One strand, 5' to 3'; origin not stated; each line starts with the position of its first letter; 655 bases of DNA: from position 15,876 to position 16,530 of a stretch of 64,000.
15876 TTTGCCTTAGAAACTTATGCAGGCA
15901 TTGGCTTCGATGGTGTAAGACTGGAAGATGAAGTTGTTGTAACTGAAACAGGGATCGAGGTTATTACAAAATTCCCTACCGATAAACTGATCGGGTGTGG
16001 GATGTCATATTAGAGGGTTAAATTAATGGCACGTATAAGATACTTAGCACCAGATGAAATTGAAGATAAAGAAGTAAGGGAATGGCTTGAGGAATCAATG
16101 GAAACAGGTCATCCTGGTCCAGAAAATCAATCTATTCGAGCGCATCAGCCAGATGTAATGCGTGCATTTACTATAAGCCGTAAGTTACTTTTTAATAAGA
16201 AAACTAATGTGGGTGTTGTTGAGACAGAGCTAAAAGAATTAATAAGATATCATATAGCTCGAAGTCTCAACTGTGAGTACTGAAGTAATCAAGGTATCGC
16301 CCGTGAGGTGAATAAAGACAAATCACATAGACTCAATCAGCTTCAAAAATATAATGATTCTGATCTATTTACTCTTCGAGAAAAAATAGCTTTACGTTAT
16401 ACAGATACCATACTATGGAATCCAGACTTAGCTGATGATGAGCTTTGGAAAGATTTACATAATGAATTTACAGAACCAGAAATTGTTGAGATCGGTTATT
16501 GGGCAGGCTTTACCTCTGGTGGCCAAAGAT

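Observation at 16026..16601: In-frame TGA exactly at the second Cys of the CxxC redox motif of an AhpD/CMD-like protein: candidate selenoprotein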

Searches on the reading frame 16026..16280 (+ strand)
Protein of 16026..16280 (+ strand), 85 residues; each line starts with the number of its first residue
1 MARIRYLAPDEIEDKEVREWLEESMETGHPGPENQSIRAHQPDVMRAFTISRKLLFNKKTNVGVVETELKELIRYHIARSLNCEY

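Call 68: list_cluster_members(proteins=[window:16026-16280:+, window:16308-16598:+])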
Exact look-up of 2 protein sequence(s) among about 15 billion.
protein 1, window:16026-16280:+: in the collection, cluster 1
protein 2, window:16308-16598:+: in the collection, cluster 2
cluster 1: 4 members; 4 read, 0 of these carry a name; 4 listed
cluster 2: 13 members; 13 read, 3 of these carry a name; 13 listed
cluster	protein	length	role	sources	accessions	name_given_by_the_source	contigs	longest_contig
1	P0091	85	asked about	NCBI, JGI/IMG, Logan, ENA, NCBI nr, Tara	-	-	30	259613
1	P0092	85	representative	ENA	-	-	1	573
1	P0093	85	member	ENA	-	-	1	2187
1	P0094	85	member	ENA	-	-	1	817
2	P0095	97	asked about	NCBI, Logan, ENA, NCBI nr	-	-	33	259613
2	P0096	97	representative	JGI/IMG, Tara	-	-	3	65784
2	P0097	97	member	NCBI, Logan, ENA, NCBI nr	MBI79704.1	MAG: hypothetical protein CMQ51_04705 [Gammaproteobacteria bacterium] | hypothetical protein [Gammaproteobacteria bacterium]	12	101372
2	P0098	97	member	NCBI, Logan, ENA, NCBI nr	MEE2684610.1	MAG: hypothetical protein VYC50_05845 [Pseudomonadota bacterium] | hypothetical protein [Pseudomonadota bacterium]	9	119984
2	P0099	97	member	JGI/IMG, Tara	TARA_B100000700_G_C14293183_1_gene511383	strand:+ start:5021 stop:5314 length:294 start_codon:yes stop_codon:yes gene_type:complete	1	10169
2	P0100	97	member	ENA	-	-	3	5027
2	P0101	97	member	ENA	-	-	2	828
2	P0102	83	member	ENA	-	-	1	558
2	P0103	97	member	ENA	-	-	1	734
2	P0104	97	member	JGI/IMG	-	-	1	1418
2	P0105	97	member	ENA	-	-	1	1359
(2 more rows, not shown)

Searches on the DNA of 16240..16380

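Call 61: search_rna_families(source=window, start=16240, end=16380, threshold=evalue, max_evalue=10)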
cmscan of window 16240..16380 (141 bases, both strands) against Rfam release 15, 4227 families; matches with E-value up to 10: 1.
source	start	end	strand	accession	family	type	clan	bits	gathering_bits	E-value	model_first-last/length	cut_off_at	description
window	16281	16365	+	RF01177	snR67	Gene; snRNA; snoRNA; CD-box;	CL00053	12.2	55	2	1-83/83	no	Small nucleolar RNA snR67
